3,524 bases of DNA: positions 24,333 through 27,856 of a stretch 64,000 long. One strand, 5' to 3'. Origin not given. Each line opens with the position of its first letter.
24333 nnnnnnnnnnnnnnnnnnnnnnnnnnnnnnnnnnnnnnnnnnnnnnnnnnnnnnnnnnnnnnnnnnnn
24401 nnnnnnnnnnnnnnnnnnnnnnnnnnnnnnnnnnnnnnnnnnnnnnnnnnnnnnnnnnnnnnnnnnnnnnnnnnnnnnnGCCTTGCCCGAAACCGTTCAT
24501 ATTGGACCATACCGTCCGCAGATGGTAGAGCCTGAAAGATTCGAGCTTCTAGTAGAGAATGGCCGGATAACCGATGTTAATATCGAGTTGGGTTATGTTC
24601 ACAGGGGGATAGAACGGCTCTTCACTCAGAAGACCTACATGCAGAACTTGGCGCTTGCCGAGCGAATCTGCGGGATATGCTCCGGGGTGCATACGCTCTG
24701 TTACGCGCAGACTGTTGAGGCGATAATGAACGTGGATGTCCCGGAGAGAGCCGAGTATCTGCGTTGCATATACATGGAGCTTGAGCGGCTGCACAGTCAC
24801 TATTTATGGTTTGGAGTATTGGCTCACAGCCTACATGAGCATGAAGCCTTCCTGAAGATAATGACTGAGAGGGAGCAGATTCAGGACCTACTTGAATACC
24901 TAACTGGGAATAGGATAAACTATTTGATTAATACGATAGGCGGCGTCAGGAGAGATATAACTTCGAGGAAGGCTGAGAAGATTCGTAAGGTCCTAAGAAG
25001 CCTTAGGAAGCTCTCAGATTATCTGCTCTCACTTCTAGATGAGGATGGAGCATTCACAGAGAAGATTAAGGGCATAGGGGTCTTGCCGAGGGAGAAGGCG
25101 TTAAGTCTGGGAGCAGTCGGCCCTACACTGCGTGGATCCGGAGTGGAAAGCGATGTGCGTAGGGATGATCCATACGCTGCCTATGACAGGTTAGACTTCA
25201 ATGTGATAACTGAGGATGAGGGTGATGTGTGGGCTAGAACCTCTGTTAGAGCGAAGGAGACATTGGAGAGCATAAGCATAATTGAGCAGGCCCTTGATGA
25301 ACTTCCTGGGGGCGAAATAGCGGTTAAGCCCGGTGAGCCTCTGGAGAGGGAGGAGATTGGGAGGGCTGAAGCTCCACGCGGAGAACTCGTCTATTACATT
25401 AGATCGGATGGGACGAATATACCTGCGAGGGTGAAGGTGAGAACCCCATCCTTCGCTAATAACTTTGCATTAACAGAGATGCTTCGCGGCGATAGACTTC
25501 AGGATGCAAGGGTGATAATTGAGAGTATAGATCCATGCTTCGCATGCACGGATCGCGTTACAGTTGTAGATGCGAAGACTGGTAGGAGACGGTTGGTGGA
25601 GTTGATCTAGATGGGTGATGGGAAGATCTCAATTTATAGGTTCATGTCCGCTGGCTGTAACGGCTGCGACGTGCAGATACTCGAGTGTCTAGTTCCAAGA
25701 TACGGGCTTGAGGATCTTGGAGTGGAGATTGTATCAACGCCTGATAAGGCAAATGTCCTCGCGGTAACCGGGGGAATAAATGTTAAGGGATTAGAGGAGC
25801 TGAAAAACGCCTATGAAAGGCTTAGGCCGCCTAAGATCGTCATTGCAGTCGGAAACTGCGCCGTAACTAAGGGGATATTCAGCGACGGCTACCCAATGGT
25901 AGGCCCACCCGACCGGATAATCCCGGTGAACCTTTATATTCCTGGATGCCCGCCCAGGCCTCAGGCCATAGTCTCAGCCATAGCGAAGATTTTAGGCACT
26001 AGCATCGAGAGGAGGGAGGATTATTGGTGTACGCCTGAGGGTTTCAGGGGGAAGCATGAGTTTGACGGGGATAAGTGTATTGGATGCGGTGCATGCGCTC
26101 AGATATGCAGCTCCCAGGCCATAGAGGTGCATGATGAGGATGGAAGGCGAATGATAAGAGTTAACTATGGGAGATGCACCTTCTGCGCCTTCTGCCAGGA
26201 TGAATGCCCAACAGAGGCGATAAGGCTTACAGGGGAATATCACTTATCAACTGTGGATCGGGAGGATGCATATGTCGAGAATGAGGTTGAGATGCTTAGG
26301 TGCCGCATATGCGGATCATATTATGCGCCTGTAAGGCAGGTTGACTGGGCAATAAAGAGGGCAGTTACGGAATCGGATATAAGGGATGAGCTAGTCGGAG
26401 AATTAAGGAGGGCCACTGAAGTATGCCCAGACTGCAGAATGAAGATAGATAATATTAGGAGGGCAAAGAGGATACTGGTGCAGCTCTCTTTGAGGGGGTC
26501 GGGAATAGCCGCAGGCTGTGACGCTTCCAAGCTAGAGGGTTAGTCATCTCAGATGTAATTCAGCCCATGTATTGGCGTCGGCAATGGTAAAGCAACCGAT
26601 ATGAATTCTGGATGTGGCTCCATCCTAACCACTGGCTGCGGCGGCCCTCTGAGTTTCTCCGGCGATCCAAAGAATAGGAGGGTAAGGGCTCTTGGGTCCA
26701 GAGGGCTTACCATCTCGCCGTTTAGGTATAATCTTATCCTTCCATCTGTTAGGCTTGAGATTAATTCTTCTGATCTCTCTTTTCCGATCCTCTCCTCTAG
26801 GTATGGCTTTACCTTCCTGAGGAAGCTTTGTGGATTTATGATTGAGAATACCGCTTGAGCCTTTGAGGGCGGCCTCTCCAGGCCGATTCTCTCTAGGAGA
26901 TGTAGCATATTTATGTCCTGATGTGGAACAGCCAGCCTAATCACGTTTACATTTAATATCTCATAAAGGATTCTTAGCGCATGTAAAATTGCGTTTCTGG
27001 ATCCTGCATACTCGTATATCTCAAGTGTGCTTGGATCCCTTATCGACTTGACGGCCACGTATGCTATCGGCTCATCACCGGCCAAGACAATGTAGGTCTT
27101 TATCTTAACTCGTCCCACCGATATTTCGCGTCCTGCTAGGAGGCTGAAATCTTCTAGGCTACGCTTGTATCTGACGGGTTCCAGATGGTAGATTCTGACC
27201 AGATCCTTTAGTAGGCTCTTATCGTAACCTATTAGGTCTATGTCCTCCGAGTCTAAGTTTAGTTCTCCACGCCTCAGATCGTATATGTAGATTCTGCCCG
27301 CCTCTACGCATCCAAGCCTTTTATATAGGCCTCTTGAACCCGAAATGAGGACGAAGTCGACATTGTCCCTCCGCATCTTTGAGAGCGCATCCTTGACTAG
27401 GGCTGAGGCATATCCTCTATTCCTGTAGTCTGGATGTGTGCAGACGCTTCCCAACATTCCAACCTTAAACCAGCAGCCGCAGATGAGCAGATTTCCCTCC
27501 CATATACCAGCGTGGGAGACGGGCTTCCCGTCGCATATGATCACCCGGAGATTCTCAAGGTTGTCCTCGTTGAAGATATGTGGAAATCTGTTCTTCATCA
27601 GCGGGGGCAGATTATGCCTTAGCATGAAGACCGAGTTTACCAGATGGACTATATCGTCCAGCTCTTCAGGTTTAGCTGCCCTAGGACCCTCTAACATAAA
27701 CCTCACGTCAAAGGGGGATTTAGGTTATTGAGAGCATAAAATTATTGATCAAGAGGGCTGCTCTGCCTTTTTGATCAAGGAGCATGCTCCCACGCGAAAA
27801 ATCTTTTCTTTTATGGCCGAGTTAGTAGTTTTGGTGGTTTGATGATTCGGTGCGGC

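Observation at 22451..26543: Group-4-type [NiFe] hydrogenase operon with no membrane subunits and an embedded HdrB-like double-CCG subunit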

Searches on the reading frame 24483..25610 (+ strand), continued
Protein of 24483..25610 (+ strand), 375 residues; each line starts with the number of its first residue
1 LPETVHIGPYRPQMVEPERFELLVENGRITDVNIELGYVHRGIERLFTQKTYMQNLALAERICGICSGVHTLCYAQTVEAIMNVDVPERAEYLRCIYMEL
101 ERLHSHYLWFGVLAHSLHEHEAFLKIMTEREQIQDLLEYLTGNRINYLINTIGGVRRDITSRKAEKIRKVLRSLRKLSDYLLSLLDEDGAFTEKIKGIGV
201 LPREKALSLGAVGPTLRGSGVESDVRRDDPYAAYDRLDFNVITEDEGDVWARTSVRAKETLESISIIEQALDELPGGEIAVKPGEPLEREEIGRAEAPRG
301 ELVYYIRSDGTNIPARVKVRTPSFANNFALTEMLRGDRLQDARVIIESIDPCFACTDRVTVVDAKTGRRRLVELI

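Call 58: find_encoding_contigs(protein=P0376, flank=10000, max_places=1)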
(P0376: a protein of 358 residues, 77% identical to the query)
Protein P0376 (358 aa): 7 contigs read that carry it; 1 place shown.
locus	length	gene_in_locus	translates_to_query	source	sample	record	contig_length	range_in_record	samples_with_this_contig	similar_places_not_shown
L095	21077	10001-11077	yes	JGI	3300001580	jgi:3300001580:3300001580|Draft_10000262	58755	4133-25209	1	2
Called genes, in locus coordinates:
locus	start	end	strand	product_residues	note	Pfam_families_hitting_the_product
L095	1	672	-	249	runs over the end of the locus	PF00106:adh_short, PF08659:KR, PF13561:adh_short_C2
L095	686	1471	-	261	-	PF00378:ECH_1, PF16113:ECH_2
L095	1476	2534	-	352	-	PF07167:PhaC_N, PF11339:DUF3141, PF00561:Abhydrolase_1, PF12146:Hydrolase_4 (faint), PF06850:PHB_depo_C (weak)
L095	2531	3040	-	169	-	PF03791:KNOX2 (faint)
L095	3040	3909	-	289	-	-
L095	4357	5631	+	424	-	PF00989:PAS, PF08448:PAS_4, PF13188:PAS_8 (weak), PF13426:PAS_9, PF00989:PAS, PF13426:PAS_9, PF00989:PAS, PF13426:PAS_9, +4 more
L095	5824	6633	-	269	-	-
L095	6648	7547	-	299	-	-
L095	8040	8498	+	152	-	PF13187:Fer4_9 (weak), PF13237:Fer4_10, PF13247:Fer4_11, PF14697:Fer4_21 (weak), PF12838:Fer4_7, PF13187:Fer4_9 (weak), PF12797:Fer4_2 (weak), PF00037:Fer4 (weak), +2 more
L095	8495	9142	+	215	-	PF00329:Complex1_30kDa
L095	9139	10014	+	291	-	PF02754:CCG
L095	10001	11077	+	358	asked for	PF00374:NiFeSe_Hases, PF00346:Complex1_49kDa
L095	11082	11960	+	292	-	PF12797:Fer4_2 (faint), PF01058:Oxidored_q6, PF00037:Fer4, PF13187:Fer4_9, PF13237:Fer4_10, PF14697:Fer4_21 (weak), PF12838:Fer4_7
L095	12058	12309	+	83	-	PF13244:MbhD, PF00499:Oxidored_q3 (weak)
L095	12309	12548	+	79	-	-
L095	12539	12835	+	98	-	PF00420:Oxidored_q2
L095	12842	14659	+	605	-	PF00662:Proton_antipo_N, PF00361:Proton_antipo_M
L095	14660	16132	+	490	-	PF00662:Proton_antipo_N (weak), PF00361:Proton_antipo_M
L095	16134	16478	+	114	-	-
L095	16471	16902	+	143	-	PF01058:Oxidored_q6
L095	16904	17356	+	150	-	PF00329:Complex1_30kDa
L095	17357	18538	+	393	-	PF00374:NiFeSe_Hases, PF00346:Complex1_49kDa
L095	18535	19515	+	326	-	PF00146:NADHdh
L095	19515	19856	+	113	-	PF12797:Fer4_2 (faint), PF12837:Fer4_6 (faint), PF13237:Fer4_10 (weak), PF14697:Fer4_21, PF12838:Fer4_7, PF13187:Fer4_9 (weak), PF13484:Fer4_16 (faint), PF00037:Fer4 (weak)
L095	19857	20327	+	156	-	PF01750:HycI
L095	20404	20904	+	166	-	PF01257:2Fe-2S_thioredx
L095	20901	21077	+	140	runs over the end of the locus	-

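Call 59: find_encoding_contigs(protein=P0387, flank=10000, max_places=1)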
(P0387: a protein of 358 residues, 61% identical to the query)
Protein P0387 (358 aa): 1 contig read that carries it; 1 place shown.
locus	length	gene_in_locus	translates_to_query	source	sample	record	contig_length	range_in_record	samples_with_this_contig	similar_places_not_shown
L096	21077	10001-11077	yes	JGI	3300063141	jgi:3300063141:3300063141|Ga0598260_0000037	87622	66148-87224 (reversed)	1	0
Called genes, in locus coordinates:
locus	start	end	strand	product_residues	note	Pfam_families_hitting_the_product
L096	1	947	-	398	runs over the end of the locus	PF00037:Fer4 (faint), PF12797:Fer4_2 (weak), PF12837:Fer4_6 (weak), PF13187:Fer4_9, PF13237:Fer4_10, PF14697:Fer4_21 (weak), PF01012:ETF, PF00766:ETF_alpha, +3 more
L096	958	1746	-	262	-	PF01012:ETF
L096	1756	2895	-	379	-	PF02771:Acyl-CoA_dh_N, PF02770:Acyl-CoA_dh_M, PF00441:Acyl-CoA_dh_1, PF22924:ACOX_C_alpha1 (faint), PF08028:Acyl-CoA_dh_2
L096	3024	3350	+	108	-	-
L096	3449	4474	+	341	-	PF26233:NicX, PF02073:Peptidase_M29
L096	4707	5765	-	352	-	PF17032:Zn_ribbon_15 (faint), PF12773:DZR, PF13240:Zn_Ribbon_1 (weak), PF13248:Zn_ribbon_3 (faint), PF13240:Zn_Ribbon_1 (weak)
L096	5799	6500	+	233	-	PF00926:DHBP_synthase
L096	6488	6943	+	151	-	PF01467:CTP_transf_like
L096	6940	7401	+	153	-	PF00885:DMRL_synthase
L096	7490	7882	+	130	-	PF00885:DMRL_synthase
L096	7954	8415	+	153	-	PF12797:Fer4_2 (faint), PF12837:Fer4_6 (faint), PF13187:Fer4_9 (weak), PF13237:Fer4_10, PF13247:Fer4_11, PF12838:Fer4_7, PF13187:Fer4_9 (weak), PF00037:Fer4 (weak)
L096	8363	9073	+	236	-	PF00329:Complex1_30kDa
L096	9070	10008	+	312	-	PF02754:CCG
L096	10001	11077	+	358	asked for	PF00374:NiFeSe_Hases, PF00346:Complex1_49kDa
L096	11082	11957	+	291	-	PF12797:Fer4_2 (faint), PF01058:Oxidored_q6, PF00037:Fer4 (weak), PF12837:Fer4_6 (weak), PF13237:Fer4_10, PF14697:Fer4_21 (weak), PF12838:Fer4_7, PF13187:Fer4_9, +1 more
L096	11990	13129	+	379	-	PF01571:GCV_T, PF08669:GCV_T_C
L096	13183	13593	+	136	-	PF01597:GCV_H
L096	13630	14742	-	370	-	-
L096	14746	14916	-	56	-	-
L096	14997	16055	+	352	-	PF00072:Response_reg, PF05763:DUF835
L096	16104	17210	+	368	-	PF04015:DUF362, PF13484:Fer4_16 (faint), PF12797:Fer4_2 (faint), PF12838:Fer4_7 (weak), PF13187:Fer4_9 (weak), PF13237:Fer4_10 (weak), PF14697:Fer4_21 (weak), PF00037:Fer4 (weak), +1 more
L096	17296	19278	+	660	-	PF10102:DUF2341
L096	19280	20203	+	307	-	PF06439:3keto-disac_hyd (weak), PF18483:Lectin_L-type_dom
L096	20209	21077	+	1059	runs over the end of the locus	PF10102:DUF2341, PF01483:P_proprotein, PF17892:Cadherin_5, PF17963:Big_9, PF17803:Cadherin_4, PF17892:Cadherin_5, PF17963:Big_9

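Call 65: find_homologous_proteins(query=P0124, max_evalue=1e-60)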
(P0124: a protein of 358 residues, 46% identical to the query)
Query P0124 (358 aa): 5921 proteins with E <= 1e-60 among 8000 candidates; the best 120 are listed.
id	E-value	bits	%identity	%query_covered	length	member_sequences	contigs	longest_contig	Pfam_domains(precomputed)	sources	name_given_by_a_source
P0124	3.4e-232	788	100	100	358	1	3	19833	PF00374.25,PF00346.25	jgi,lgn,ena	-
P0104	6.9e-104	366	47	100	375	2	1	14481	PF00374.25,PF00346.25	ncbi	ncbi:MAG: nickel-dependent hydrogenase large subunit [Candidatus Bathyarchaeia archaeon]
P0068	1.1e-103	365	47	100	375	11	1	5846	PF00374.25,PF00346.25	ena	-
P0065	2.2e-103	364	46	100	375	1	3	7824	PF00374.25,PF00346.25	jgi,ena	-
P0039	2.8e-103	364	47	100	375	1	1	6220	PF00374.25,PF00346.25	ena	-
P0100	5.0e-103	363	46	100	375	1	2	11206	PF00374.25,PF00346.25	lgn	-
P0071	5.2e-103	363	47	100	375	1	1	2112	PF00374.25,PF00346.25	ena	-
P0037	7.0e-103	363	47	100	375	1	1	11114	PF00374.25,PF00346.25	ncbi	-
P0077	7.2e-103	363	47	100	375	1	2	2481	PF00374.25,PF00346.25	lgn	-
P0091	7.7e-103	363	47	100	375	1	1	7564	PF00374.25,PF00346.25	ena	-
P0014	9.2e-103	362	46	100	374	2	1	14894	PF00374.25,PF00346.25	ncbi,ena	-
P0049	9.6e-103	362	47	100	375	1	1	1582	PF00374.25,PF00346.25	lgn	-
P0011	9.6e-103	362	47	100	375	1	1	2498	PF00374.25,PF00346.25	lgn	-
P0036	9.8e-103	362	47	100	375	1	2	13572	PF00374.25,PF00346.25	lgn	-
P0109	1.1e-102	362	47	100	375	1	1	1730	PF00374.25,PF00346.25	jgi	-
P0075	8.7e-101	356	46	100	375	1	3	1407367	PF00374.25,PF00346.25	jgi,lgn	-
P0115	1.5e-99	352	45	100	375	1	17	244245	PF00374.25,PF00346.25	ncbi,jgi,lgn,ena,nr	ncbi:MAG: nickel-dependent hydrogenase large subunit [Candidatus Bathyarchaeia archaeon]|nr:nickel-d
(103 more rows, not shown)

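Call 82: find_encoding_contigs(protein=P0149, flank=7000, max_places=1)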
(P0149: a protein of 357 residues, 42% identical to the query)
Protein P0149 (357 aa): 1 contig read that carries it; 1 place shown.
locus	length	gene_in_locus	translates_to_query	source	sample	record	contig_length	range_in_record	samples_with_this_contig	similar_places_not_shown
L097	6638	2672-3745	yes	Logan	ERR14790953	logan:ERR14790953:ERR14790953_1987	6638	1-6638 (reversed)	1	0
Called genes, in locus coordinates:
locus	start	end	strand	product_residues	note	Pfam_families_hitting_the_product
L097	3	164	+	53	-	?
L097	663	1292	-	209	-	PF02163:Peptidase_M50 (weak)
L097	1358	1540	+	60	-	PF00830:Ribosomal_L28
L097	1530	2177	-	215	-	PF13483:Lactamase_B_3, PF12706:Lactamase_B_2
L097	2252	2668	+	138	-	PF00329:Complex1_30kDa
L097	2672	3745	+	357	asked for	PF00374:NiFeSe_Hases, PF00346:Complex1_49kDa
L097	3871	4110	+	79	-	PF01155:HypA (weak)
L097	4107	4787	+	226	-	PF01058:Oxidored_q6, PF00037:Fer4 (weak), PF12837:Fer4_6 (weak), PF13237:Fer4_10, PF14697:Fer4_21, PF12838:Fer4_7, PF13187:Fer4_9, PF00037:Fer4, +2 more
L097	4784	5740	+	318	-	PF07992:Pyr_redox_2, PF13450:NAD_binding_8 (faint), PF13738:Pyr_redox_3, PF00070:Pyr_redox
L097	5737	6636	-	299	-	?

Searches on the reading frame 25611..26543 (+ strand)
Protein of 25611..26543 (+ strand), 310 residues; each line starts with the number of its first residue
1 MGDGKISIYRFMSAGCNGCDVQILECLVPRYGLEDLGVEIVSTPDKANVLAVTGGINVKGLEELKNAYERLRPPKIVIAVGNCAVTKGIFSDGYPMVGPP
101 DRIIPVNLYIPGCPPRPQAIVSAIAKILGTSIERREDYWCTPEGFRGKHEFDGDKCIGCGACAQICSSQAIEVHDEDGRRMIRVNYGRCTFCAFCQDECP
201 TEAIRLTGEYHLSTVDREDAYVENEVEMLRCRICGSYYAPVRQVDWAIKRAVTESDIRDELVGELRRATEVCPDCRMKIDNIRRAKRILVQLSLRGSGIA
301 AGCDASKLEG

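Call 3: search_protein_families(library=pfam, proteins=[window:25611-26543:+], max_evalue=0.01)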
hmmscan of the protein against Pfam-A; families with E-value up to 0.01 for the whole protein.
window:25611-26543:+ (310 aa): 10 families
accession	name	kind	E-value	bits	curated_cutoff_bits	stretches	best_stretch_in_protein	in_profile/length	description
PF01058.29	Oxidored_q6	-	4.4e-23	81.8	27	1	16-126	1-127/128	NADH ubiquinone oxidoreductase, 20 Kd subunit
PF14697.11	Fer4_21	-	3.2e-10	40.4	35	1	152-206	4-59/59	4Fe-4S dicluster domain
PF12838.12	Fer4_7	-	3.4e-10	40.7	27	1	155-203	1-52/52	4Fe-4S dicluster domain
PF00037.32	Fer4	-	3.8e-10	39.6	21.1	2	150-172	2-24/24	4Fe-4S binding domain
PF13187.11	Fer4_9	-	8.5e-08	32.6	27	1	155-204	1-52/52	4Fe-4S dicluster domain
PF13237.11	Fer4_10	-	7.9e-07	29.3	25.5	2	151-200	4-53/53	4Fe-4S dicluster domain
PF13484.11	Fer4_16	-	1.1e-05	26.5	30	0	155-174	1-20/66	4Fe-4S double cluster binding domain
PF12837.12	Fer4_6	-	2.8e-05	24.3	25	1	150-171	3-24/24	4Fe-4S binding domain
PF13459.11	Fer4_15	-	5.6e-05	24.2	22.4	0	151-205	3-65/66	4Fe-4S single cluster domain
PF12797.12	Fer4_2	-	0.00026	21.2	24.5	1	150-167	4-21/22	4Fe-4S binding domain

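Call 18: search_protein_families(library=ncbifam, proteins=[window:25611-26543:+], max_evalue=0.001)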
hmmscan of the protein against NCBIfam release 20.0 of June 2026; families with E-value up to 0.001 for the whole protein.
window:25611-26543:+ (310 aa): 78 families (the best 25 are shown)
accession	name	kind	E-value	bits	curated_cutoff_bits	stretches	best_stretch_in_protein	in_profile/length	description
NF009053.0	PRK12387.1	subfamily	2.5e-36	125.1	204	1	143-282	27-165/180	formate hydrogenlyase complex iron-sulfur subunit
NF006076.0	PRK08222.1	equivalog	2.6e-30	105.6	270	1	142-281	26-166/181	hydrogenase 4 subunit H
NF005012.1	PRK06411.1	subfamily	3.7e-30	104.6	116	1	11-128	38-155/166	NADH-quinone oxidoreductase subunit NuoB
TIGR01957.1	nuoB_fam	subfamily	3.5e-27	95.1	142.7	1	11-127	21-138/145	NADH-quinone oxidoreductase subunit B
NF011395.0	PRK14820.1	equivalog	5.5e-23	81.6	263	1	16-128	42-154/180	NADH-quinone oxidoreductase subunit B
NF011394.0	PRK14819.1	equivalog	6.6e-23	81.6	312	1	11-126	35-151/264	NADH-quinone oxidoreductase subunit B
NF011390.0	PRK14815.1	equivalog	2.1e-22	79.3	281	1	12-127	38-153/183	NADH dehydrogenase subunit B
NF011391.0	PRK14816.1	equivalog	2.8e-22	79.3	283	1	17-124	62-170/196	NADH-quinone oxidoreductase subunit B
TIGR01971.1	NuoI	subfamily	8.3e-22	77.1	113.05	1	138-224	22-118/121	NADH-quinone oxidoreductase, chain I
NF011392.0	PRK14817.1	equivalog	1.4e-21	77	271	1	9-125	41-154/182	NADH-quinone oxidoreductase subunit B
NF011393.0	PRK14818.1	equivalog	2.4e-21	76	255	1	8-127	33-151/173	NADH dehydrogenase subunit B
NF011388.0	PRK14813.1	equivalog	2.7e-20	73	294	1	8-127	29-149/189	NADH dehydrogenase subunit B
NF011389.0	PRK14814.1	equivalog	3.3e-20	72.7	285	1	16-127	42-153/186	NADH dehydrogenase subunit B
NF009808.0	PRK13292.1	equivalog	3.3e-20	71.5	1156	1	12-135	30-152/791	NADH-quinone oxidoreductase subunit B/C/D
NF004541.0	PRK05888.2-2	equivalog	1.2e-19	70.8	217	1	136-244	43-151/168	NADH-quinone oxidoreductase subunit NuoI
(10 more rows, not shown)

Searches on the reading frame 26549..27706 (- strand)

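Call 3: search_protein_families(library=pfam, proteins=[window:26549-27706:-], max_evalue=0.01)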
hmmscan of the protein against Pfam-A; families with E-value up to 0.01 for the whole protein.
window:26549-27706:- (385 aa): 4 families
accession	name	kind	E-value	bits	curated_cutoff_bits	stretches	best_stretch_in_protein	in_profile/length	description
PF13527.13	Acetyltransf_9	-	5.5e-18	65.6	25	1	9-133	3-124/127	Acetyltransferase (GNAT) domain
PF00583.31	Acetyltransf_1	-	4.3e-10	40.3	20.7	1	52-132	34-115/116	Acetyltransferase (GNAT) family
PF13508.13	Acetyltransf_7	-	1.7e-06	28.8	27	1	59-132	11-81/84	Acetyltransferase (GNAT) domain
PF08445.16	FR47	-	6e-06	26.6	22.1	1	82-133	21-77/86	FR47-like protein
